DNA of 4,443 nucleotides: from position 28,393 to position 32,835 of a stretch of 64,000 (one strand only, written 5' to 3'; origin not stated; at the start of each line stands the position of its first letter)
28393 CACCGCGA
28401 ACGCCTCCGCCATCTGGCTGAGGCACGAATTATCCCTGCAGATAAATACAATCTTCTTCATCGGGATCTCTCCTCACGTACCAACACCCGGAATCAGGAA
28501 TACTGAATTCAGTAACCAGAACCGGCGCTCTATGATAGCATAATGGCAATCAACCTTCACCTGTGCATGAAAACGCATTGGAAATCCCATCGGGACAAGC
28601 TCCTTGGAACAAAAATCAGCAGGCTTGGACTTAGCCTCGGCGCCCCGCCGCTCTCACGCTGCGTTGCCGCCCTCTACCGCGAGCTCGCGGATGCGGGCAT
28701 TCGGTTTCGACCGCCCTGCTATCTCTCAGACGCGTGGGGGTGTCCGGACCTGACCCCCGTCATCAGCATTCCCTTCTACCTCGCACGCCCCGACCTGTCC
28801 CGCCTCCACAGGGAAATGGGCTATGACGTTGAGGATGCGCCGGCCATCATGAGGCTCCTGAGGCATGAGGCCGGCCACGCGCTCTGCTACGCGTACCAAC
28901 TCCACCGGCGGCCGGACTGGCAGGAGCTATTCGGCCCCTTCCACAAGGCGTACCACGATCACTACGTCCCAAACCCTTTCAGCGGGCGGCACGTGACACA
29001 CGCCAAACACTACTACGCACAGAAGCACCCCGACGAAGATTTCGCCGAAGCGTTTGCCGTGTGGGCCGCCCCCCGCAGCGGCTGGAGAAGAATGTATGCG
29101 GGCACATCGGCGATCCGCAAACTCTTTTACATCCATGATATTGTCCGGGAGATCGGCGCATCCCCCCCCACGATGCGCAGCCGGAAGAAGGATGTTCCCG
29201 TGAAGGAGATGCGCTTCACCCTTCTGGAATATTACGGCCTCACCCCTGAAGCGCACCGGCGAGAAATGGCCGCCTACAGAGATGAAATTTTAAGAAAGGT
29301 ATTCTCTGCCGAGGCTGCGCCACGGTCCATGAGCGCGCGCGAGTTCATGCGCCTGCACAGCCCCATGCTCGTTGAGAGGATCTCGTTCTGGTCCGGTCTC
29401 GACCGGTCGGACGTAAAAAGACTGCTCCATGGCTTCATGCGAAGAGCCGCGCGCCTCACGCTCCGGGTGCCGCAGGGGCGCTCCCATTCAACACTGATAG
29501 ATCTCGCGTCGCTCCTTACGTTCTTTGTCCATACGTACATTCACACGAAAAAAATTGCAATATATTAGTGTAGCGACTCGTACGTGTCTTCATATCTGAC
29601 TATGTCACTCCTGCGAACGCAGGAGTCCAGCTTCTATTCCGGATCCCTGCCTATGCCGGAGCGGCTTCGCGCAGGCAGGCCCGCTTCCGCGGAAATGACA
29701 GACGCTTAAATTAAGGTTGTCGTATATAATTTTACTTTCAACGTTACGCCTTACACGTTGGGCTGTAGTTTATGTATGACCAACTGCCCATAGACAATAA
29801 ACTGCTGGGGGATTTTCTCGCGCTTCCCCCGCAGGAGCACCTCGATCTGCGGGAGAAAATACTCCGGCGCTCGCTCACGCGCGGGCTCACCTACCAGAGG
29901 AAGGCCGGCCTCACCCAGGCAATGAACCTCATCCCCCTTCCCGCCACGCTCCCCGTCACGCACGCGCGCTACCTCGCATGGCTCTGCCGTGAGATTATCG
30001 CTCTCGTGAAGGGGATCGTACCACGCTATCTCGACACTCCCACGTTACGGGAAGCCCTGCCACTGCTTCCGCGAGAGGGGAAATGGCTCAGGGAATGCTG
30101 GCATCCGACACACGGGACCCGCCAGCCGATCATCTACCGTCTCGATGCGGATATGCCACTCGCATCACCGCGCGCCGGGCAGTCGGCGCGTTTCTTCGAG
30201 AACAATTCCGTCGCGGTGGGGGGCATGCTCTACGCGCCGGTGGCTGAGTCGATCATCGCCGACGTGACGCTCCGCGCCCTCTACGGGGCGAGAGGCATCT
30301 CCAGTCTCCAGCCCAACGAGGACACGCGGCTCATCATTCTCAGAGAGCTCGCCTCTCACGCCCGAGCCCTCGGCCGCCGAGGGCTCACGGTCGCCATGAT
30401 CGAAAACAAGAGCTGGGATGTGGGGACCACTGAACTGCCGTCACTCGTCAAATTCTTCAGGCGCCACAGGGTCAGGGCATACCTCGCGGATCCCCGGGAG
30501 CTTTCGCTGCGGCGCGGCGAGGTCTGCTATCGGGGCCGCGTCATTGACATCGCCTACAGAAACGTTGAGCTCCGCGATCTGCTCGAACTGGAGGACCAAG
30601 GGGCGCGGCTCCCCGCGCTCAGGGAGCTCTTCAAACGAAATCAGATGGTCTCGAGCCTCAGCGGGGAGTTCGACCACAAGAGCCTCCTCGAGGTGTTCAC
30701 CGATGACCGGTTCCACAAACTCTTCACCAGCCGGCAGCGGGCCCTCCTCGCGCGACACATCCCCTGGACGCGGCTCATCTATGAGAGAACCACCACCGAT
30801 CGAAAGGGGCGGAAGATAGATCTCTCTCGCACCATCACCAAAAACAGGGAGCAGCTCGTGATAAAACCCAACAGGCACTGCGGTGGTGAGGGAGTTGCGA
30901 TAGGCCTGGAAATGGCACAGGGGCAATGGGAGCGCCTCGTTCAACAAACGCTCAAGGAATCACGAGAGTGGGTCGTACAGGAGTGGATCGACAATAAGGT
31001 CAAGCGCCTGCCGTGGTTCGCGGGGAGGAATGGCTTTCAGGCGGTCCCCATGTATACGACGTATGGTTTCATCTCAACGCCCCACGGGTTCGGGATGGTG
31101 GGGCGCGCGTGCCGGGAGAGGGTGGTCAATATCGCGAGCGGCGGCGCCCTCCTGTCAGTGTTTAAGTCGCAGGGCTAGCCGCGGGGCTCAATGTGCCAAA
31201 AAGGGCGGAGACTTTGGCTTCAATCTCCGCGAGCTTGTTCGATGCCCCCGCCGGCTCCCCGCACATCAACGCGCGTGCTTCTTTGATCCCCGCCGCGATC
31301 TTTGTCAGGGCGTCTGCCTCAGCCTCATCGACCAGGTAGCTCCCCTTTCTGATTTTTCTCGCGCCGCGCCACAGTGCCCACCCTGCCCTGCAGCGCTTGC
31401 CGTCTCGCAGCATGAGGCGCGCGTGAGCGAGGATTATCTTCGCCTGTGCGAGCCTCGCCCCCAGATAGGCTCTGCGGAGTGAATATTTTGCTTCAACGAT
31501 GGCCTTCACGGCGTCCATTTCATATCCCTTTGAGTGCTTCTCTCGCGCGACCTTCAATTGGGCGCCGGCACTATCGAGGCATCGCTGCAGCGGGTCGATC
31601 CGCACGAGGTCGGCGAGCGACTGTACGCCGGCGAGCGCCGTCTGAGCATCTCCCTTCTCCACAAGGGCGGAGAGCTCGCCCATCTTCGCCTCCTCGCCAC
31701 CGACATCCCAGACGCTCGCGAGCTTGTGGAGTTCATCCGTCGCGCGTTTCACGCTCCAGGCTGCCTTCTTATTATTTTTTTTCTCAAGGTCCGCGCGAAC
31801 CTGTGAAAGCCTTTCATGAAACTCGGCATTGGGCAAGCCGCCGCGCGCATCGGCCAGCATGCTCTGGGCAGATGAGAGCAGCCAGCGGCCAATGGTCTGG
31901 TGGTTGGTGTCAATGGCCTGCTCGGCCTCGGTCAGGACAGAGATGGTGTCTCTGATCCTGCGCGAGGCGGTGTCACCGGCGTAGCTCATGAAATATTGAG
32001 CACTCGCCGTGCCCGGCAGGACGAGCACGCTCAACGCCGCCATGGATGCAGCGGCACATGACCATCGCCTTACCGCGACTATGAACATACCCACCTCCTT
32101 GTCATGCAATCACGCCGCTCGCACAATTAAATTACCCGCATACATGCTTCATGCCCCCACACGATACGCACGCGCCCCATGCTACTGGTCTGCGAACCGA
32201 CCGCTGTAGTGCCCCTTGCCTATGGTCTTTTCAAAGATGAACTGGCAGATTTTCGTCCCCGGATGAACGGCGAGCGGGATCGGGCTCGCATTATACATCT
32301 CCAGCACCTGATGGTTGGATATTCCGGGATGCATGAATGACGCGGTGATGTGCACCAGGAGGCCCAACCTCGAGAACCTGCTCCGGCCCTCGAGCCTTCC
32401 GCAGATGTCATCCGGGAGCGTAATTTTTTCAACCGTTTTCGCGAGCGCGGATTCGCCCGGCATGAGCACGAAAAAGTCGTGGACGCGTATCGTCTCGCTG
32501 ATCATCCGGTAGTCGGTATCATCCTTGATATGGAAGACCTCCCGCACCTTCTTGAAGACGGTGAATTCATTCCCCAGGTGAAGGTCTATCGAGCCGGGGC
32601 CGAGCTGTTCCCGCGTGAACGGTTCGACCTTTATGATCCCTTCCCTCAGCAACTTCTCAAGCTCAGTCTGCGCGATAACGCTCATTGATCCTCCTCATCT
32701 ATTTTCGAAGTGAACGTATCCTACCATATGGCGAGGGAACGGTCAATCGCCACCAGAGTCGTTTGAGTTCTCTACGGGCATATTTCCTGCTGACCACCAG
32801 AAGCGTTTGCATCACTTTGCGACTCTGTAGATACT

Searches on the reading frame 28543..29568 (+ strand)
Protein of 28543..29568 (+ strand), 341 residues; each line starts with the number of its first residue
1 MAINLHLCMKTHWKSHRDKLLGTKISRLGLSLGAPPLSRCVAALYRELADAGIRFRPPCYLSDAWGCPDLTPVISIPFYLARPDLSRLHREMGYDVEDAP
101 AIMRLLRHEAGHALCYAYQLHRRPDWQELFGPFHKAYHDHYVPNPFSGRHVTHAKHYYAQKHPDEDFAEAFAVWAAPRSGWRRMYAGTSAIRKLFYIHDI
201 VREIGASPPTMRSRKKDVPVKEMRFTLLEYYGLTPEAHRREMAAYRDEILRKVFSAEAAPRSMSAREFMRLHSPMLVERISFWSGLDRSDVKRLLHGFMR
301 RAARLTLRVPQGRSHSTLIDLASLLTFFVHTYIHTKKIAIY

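Call 18: search_protein_families(library=ncbifam, proteins=[window:28543-29568:+], max_evalue=0.001)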
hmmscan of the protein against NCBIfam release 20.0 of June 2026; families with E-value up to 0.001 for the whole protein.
window:28543-29568:+ (341 aa): 0 families

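Call 83: search_protein_families(library=pfam, proteins=[window:28543-29568:+], max_evalue=0.001)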
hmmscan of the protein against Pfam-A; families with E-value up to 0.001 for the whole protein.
window:28543-29568:+ (341 aa): 1 family
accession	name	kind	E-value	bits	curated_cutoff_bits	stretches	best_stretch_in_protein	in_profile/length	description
PF15887.11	Peptidase_Mx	-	0.00053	19.9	27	1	105-174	89-163/236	Putative zinc-binding metallo-peptidase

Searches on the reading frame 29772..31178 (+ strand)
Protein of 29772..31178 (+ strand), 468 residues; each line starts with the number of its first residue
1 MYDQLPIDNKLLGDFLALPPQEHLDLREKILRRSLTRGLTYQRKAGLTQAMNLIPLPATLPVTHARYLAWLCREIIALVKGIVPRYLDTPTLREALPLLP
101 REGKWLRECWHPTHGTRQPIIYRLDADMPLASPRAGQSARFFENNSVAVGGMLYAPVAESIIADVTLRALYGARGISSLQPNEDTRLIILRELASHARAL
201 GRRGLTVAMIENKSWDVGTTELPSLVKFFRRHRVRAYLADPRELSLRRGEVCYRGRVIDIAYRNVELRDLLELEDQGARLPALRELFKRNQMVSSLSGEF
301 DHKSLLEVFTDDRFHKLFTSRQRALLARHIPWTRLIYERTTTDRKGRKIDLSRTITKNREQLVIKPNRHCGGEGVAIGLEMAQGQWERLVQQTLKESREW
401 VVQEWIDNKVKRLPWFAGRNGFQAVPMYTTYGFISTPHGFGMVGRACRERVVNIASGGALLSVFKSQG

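Call 4: search_protein_families(library=pfam, proteins=[window:29772-31178:+], max_evalue=0.01)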
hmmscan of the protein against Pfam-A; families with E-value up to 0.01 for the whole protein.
window:29772-31178:+ (468 aa): 2 families
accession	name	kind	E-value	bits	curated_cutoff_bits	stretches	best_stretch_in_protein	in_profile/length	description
PF14403.11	CP_ATPgrasp_2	-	0.00017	21.1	32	1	353-408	282-337/374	Circularly permuted ATP-grasp type 2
PF04174.18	CP_ATPgrasp_1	-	0.0041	16.6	23.1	1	354-403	283-332/332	A circularly permuted ATPgrasp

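Call 18: search_protein_families(library=ncbifam, proteins=[window:29772-31178:+], max_evalue=0.001)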
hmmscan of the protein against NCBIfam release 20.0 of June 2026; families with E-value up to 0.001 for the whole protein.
window:29772-31178:+ (468 aa): 0 families

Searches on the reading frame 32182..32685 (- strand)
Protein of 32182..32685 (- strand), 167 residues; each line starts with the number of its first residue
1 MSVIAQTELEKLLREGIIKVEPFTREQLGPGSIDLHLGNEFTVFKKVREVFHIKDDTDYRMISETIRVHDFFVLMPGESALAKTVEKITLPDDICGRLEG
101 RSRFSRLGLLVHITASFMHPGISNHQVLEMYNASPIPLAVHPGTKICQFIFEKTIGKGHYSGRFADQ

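Call 4: search_protein_families(library=pfam, proteins=[window:32182-32685:-], max_evalue=0.01)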
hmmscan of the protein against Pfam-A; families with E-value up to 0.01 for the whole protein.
window:32182-32685:- (167 aa): 3 families
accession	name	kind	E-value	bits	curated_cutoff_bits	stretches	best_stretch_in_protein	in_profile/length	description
PF22769.1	DCD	-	5.3e-44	150.4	27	1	5-153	3-152/153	dCTP deaminase-like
PF06559.16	DCD_N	-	2.2e-06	28.1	21.4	1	3-116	4-120/164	2'-deoxycytidine 5'-triphosphate deaminase (DCD) N-terminal domain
PF00692.24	dUTPase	-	5.2e-05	23.5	22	1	71-153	23-103/129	dUTPase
